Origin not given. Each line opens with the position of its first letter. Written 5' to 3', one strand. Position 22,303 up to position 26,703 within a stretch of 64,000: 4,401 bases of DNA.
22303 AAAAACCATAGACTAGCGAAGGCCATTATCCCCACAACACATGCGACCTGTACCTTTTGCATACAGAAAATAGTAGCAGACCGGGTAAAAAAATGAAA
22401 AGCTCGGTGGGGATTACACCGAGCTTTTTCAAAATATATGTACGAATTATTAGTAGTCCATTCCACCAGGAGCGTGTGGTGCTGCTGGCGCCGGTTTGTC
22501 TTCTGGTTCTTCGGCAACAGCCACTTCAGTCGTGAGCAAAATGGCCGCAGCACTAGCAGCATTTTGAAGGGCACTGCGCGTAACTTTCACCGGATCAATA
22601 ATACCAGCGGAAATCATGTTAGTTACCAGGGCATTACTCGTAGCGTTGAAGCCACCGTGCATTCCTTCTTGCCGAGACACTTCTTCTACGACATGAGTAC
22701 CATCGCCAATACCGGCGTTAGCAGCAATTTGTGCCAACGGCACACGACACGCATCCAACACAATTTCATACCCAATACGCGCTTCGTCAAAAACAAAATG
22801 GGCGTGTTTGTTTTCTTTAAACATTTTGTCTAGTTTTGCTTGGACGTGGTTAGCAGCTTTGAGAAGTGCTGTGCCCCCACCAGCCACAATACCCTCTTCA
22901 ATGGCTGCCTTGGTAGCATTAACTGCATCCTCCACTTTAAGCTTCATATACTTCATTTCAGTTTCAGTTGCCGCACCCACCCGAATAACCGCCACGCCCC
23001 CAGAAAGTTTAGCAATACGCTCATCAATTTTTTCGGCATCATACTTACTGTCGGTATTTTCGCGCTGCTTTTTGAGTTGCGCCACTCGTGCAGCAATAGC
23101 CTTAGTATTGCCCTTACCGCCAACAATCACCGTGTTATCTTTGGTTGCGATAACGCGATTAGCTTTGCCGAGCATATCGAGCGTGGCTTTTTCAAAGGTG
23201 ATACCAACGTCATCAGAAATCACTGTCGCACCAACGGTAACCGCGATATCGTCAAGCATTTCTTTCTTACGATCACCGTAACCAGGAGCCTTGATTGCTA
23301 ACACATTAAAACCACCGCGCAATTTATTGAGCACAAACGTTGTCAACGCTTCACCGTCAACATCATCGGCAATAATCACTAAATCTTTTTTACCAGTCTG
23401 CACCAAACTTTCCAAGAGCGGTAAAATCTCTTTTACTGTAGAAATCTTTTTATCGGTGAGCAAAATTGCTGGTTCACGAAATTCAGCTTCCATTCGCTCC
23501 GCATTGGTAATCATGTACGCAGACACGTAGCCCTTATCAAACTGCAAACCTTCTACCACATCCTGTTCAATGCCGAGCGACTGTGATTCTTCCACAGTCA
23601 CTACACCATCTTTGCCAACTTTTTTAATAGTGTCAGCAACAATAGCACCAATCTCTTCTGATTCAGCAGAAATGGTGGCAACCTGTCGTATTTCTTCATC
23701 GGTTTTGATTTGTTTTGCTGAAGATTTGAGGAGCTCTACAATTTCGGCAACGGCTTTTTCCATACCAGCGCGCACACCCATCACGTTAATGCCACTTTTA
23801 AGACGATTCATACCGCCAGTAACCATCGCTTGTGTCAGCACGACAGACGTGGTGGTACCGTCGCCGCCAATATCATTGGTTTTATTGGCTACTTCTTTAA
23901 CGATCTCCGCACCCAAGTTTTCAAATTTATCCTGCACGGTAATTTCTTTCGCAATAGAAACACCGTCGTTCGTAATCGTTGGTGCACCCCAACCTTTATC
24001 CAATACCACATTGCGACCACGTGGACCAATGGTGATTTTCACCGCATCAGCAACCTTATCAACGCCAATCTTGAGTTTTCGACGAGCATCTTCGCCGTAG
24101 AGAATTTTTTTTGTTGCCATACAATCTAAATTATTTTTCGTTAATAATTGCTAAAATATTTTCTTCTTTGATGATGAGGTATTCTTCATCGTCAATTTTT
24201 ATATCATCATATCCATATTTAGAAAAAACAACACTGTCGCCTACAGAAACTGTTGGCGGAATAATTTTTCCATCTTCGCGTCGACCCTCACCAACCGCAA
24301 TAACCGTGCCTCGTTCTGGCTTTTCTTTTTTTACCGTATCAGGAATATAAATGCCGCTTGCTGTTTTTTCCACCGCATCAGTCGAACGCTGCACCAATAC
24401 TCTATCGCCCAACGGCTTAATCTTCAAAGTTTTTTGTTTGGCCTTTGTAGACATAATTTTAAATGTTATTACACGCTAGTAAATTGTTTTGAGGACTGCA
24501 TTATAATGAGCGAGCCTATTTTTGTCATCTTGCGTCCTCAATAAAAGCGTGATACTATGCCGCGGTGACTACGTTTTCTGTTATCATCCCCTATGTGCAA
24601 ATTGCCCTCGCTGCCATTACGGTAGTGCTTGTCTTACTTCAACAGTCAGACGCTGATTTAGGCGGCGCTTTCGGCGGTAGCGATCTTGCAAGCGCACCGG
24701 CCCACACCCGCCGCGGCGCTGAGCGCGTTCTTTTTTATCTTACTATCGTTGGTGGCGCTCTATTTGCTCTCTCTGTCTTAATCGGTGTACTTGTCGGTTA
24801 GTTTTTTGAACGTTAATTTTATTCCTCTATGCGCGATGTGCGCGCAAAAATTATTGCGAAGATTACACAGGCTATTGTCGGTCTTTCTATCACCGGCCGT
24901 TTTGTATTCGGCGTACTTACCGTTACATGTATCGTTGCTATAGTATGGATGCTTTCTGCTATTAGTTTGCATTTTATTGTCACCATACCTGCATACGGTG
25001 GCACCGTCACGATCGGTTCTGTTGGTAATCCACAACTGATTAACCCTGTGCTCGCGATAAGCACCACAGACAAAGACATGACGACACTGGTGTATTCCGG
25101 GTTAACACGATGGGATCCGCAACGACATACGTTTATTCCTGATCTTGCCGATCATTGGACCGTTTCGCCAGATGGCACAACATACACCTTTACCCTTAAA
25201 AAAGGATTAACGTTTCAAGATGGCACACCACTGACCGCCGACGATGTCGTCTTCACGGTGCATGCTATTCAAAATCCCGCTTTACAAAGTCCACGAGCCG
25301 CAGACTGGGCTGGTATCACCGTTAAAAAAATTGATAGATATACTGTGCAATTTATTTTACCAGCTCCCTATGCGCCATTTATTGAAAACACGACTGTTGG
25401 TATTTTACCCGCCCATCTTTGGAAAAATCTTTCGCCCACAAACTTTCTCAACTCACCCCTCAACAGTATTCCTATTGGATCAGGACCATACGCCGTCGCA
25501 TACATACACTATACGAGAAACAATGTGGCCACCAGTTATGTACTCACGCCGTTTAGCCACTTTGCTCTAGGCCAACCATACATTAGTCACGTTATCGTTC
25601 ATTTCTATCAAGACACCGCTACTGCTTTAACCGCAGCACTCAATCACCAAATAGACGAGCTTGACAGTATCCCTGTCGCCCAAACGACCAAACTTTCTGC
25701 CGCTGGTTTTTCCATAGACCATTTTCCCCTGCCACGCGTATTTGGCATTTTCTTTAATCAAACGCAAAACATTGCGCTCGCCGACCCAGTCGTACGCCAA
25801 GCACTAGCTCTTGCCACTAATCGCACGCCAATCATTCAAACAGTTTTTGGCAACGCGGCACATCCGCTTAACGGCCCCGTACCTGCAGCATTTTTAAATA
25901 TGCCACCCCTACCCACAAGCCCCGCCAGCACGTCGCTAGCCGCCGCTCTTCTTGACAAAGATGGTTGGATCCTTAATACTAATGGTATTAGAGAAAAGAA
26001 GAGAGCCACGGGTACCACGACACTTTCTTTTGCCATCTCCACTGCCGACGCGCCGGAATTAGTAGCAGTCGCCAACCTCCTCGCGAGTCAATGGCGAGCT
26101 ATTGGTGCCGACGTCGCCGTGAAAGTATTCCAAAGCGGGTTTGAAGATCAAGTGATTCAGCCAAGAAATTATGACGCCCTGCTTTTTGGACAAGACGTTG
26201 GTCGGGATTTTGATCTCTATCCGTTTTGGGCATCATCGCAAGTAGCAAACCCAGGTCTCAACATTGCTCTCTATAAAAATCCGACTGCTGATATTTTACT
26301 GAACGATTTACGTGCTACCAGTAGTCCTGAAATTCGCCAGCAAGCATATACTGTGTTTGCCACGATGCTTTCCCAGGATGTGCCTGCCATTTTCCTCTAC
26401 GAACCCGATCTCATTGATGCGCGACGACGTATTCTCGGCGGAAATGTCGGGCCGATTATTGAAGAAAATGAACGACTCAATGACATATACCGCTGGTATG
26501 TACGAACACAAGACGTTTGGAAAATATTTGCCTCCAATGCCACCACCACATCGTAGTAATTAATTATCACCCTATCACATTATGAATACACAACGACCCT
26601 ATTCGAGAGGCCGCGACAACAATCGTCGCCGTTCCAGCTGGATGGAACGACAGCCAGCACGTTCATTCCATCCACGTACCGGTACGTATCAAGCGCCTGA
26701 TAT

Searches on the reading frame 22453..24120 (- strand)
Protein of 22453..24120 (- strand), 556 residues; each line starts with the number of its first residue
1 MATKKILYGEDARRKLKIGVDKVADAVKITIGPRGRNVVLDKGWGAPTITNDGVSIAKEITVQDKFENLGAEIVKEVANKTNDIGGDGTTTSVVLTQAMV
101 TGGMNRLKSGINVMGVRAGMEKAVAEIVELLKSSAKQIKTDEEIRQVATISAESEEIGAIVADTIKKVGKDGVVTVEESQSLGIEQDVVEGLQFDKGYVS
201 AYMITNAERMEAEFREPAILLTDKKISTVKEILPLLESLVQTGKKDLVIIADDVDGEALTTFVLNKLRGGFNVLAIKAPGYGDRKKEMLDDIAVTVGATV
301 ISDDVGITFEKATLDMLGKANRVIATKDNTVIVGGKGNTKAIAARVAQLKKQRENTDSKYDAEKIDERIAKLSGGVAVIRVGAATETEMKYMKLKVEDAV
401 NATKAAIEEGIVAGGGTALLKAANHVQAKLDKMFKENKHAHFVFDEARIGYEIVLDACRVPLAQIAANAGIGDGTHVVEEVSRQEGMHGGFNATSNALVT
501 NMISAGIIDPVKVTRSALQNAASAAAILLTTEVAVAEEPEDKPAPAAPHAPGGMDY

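Call 26: search_protein_families(library=ncbifam, proteins=[window:22453-24120:-], max_evalue=0.00001)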
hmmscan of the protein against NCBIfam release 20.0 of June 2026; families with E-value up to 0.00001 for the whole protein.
window:22453-24120:- (556 aa): 17 families
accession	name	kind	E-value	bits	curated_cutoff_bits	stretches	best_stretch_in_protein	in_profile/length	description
NF000592.1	PRK00013.1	subfamily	1.2e-214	713.6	397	1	3-539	1-524/524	chaperonin GroEL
TIGR02348.1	GroEL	equivalog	2.6e-213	709.3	582.1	1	4-541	2-526/526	chaperonin GroEL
NF009488.0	PRK12850.1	subfamily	1.6e-208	693.6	475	1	1-551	1-537/544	chaperonin GroEL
NF009487.0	PRK12849.1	subfamily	5.9e-208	691.5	352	1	3-546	2-532/543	chaperonin GroEL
NF009489.0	PRK12851.1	subfamily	2.3e-207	689.7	464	1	1-555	1-540/541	chaperonin GroEL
NF010704.0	PRK14104.1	subfamily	3.6e-178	593.3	1041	1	1-554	1-541/546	chaperonin GroEL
NF038369.1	GroEL3_Chlamy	exception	1.8e-72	244.7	600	1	7-533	7-504/506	variant chaperonin GroEL3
NF038370.1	GroEL2_Chlamy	exception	8.5e-54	183.1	600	1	27-537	26-521/533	variant chaperonin GroEL2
NF041082.2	thermosome_alpha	equivalog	4.4e-23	81.9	450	2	8-189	14-194/519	thermosome subunit alpha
NF041083.2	thermosome_beta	equivalog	1.7e-21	76.9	400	1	8-181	14-184/520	thermosome subunit beta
TIGR02339.1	thermosome_arch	subfamily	2.3e-20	72.9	671.1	1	8-180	13-183/521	thermosome subunit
TIGR02345.1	chap_CCT_eta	equivalog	1.3e-16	60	669.2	1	20-154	27-161/523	T-complex protein 1 subunit eta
TIGR02342.1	chap_CCT_delta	equivalog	1.2e-15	57.1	695.35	1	18-179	16-174/517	T-complex protein 1 subunit delta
TIGR02347.1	chap_CCT_zeta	equivalog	4.4e-14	51.9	587.15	1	23-195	28-197/531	T-complex protein 1 subunit zeta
TIGR02343.1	chap_CCT_epsi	equivalog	1.8e-13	50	710.5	1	4-178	20-193/532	T-complex protein 1 subunit epsilon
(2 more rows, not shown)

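Call 39: list_cluster_members(proteins=[window:17084-17383:-, window:16670-17017:-, window:22453-24120:-, window:15811-16437:-])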
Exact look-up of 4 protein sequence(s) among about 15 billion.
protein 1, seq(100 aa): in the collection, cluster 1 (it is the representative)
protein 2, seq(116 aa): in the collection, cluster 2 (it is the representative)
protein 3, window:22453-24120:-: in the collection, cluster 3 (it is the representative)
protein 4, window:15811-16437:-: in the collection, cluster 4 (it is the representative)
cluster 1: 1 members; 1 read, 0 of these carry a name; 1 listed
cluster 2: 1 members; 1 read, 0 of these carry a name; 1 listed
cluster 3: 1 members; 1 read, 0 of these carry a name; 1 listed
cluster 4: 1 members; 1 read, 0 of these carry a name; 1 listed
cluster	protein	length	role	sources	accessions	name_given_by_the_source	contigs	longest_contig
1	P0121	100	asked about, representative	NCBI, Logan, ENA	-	-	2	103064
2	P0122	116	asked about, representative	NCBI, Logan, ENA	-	-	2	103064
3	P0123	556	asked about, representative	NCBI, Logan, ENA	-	-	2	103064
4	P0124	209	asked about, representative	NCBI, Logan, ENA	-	-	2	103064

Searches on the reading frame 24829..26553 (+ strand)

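Call 26: search_protein_families(library=ncbifam, proteins=[window:24829-26553:+], max_evalue=0.00001)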
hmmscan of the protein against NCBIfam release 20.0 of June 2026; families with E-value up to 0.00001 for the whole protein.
window:24829-26553:+ (575 aa): 11 families
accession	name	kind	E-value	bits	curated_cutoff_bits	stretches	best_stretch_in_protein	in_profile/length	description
NF045467.1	Opp4A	equivalog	4.2e-31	107.8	650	1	54-537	31-540/556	oligopeptide ABC transporter substrate-binding protein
NF045468.1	Opp5A_nikA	equivalog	8.9e-28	97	600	1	101-532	56-465/488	nickel ABC transporter substrate-binding protein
TIGR02294.1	nickel_nikA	equivalog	1.2e-26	93.4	393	1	85-507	32-454/501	nickel ABC transporter substrate-binding protein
TIGR04028.1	SBP_KPN_01854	hypoth_equivalog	4.4e-26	91.5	468.5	1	92-438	34-386/509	TIGR04028 family ABC transporter substrate-binding protein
NF011942.0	PRK15413.1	equivalog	2e-22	79.5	594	1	51-538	20-495/512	glutathione ABC transporter substrate-binding protein GsiB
NF011689.0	PRK15109.1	equivalog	6.6e-19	68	560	1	71-525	47-509/547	ABC transporter substrate-binding protein SapA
NF043070.1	DppA_dipep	equivalog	7.5e-19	67.7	1005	1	55-525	26-505/535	dipeptide ABC transporter periplasmic-binding protein DppA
NF047575.1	opine_bind_CntA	exception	1.3e-18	66.9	800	1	86-222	63-197/535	staphylopine-dependent metal ABC transporter substrate-binding lipoprotein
NF007287.0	PRK09755.1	equivalog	3.4e-09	36.1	1098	1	80-161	55-135/535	ABC transporter substrate-binding protein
NF011684.0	PRK15104.1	equivalog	4.2e-08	32.3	947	1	70-159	51-138/543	oligopeptide ABC transporter substrate-binding protein OppA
NF010149.0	PRK13626.1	equivalog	1.7e-07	30.3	476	1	73-228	135-278/552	HTH-type transcriptional regulator SgrR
